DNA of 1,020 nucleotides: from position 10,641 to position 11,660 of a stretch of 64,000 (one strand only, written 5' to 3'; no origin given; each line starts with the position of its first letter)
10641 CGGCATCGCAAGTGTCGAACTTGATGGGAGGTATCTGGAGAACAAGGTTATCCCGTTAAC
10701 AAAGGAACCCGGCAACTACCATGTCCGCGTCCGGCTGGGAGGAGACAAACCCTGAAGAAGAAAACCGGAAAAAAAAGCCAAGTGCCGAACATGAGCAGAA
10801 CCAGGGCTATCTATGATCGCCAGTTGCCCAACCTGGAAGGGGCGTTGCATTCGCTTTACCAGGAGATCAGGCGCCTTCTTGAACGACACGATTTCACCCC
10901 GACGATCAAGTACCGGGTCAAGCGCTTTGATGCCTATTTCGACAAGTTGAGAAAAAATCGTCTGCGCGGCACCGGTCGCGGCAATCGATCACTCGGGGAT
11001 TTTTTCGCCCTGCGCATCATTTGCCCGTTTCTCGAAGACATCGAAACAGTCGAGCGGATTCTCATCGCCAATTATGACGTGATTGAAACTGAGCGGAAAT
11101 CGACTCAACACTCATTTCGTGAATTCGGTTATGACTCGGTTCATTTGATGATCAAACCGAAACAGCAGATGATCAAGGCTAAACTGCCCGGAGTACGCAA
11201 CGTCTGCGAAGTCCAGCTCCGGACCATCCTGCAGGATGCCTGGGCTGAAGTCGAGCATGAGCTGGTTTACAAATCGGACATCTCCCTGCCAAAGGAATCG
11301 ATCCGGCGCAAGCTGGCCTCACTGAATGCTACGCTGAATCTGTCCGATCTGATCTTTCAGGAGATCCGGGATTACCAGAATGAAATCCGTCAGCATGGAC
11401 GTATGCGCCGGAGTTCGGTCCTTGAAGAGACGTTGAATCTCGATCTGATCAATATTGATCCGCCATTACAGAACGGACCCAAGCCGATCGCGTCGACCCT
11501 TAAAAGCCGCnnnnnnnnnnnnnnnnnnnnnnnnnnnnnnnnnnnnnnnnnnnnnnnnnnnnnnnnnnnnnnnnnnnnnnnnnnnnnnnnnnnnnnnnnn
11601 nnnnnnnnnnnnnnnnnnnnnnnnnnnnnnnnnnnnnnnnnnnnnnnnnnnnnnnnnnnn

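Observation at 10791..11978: Small-alarmone-synthetase-like RelA/SpoT domain fused to TPR repeats, directly behind the giant glucan synthase gene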

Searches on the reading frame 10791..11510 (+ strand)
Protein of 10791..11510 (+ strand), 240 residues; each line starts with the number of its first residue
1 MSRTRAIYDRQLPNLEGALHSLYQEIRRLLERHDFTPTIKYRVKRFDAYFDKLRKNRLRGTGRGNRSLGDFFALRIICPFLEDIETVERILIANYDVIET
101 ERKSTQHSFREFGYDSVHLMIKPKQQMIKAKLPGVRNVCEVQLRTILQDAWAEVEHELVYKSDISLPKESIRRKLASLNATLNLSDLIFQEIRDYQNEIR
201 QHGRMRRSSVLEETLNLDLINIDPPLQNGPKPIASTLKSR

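Call 18: search_solved_structures(query=window:10791-11510:+, max_evalue=10, show_alignments=4)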
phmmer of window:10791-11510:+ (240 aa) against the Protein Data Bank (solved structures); distinct sequences matched with E-value up to 10: 11.
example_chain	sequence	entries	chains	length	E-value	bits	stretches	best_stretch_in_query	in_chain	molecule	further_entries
5f2v_V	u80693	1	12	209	8.8e-15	58.1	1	25-198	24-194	GTP pyrophosphokinase YjbM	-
5ded_D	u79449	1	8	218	1e-14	57.9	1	25-198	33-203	GTP pyrophosphokinase YjbM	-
5dec_A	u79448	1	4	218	1e-14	57.8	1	25-198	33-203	GTP pyrophosphokinase YjbM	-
6fgk_A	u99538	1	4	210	2.1e-14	56.8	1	15-170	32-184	GTP pyrophosphokinase YwaC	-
6ewz_A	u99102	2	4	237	1.8e-13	53.8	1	27-168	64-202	GTP pyrophosphokinase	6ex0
6fgj_A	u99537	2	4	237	2e-13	53.7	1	27-168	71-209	GTP pyrophosphokinase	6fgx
3l9d_A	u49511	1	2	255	7.3e-11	45.3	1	27-201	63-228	Putative GTP pyrophosphokinase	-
2be3_A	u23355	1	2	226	3.7e-10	43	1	25-195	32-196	GTP pyrophosphokinase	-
9erv_A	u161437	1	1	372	0.047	16.5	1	39-153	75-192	RelA/SpoT family protein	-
7ztb_A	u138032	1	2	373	0.047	16.5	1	39-153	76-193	RelA/SpoT family protein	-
6h5k_A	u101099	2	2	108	1.3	11.7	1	130-154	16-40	Magnetosome protein MamM, Cation efflux protein family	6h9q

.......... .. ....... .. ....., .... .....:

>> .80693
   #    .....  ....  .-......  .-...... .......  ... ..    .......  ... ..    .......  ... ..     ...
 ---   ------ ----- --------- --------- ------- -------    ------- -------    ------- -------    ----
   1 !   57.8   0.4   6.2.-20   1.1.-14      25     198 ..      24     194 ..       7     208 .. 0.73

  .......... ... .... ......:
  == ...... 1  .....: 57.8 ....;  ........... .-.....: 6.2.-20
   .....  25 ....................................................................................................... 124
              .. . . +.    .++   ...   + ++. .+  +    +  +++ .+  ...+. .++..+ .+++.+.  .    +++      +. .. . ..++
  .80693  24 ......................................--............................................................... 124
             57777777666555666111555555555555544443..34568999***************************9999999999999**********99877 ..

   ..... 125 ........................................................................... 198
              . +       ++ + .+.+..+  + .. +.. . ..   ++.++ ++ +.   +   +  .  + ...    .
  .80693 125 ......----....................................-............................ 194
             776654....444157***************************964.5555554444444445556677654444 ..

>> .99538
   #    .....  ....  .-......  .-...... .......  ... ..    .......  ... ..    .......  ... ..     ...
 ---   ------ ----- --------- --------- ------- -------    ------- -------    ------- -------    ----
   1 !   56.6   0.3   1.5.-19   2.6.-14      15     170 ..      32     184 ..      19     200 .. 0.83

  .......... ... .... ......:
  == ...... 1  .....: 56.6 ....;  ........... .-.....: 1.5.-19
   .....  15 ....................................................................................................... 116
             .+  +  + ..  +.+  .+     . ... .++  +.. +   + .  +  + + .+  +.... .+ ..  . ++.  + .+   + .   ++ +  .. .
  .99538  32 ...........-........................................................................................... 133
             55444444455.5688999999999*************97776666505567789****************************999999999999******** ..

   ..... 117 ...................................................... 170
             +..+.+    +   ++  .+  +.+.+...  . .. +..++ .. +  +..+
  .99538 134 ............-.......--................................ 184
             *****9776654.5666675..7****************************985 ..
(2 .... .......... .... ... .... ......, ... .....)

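Call 41: search_solved_structures(query=A3, max_evalue=10)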
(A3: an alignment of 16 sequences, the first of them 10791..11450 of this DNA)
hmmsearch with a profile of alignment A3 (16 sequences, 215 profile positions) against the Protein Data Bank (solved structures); distinct sequences matched with E-value up to 10: 22.
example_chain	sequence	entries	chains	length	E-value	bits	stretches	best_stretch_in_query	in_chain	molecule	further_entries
6fgk_A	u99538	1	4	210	1.1e-24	90.4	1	26-167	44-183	GTP pyrophosphokinase YwaC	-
6fgj_A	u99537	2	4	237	7.4e-22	81.2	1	4-164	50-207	GTP pyrophosphokinase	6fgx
6ewz_A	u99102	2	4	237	1.1e-21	80.6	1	4-164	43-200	GTP pyrophosphokinase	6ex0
5dec_A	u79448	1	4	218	5.6e-19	71.8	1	13-203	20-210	GTP pyrophosphokinase YjbM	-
5f2v_V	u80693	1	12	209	5.7e-19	71.8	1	13-203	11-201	GTP pyrophosphokinase YjbM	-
5ded_D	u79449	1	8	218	5.9e-19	71.7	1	11-203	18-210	GTP pyrophosphokinase YjbM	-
2be3_A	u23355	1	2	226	6.1e-19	71.7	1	13-196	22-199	GTP pyrophosphokinase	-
3l9d_A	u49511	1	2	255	1.1e-18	70.8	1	22-175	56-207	Putative GTP pyrophosphokinase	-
9erv_A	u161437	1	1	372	3.2e-09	39.9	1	23-150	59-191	RelA/SpoT family protein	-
7ztb_A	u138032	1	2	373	3.3e-09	39.9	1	23-150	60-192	RelA/SpoT family protein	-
9s6k_B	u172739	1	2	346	4.5e-06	29.7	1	14-137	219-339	GTP pyrophosphokinase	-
7oiw_A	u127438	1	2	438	0.0001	25.2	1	6-117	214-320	GTP pyrophosphokinase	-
5xnx_A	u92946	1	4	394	0.0011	21.9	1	11-119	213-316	Bifunctional (p)ppGpp synthase/hydrolase RelA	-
1vj7_A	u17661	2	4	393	0.0011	21.8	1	5-124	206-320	Bifunctional RELA/SPOT | Bifunctional (p)ppGpp synthase/hydrolase RelA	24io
8acu_A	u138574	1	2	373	0.0055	19.5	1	6-99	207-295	GTP pyrophosphokinase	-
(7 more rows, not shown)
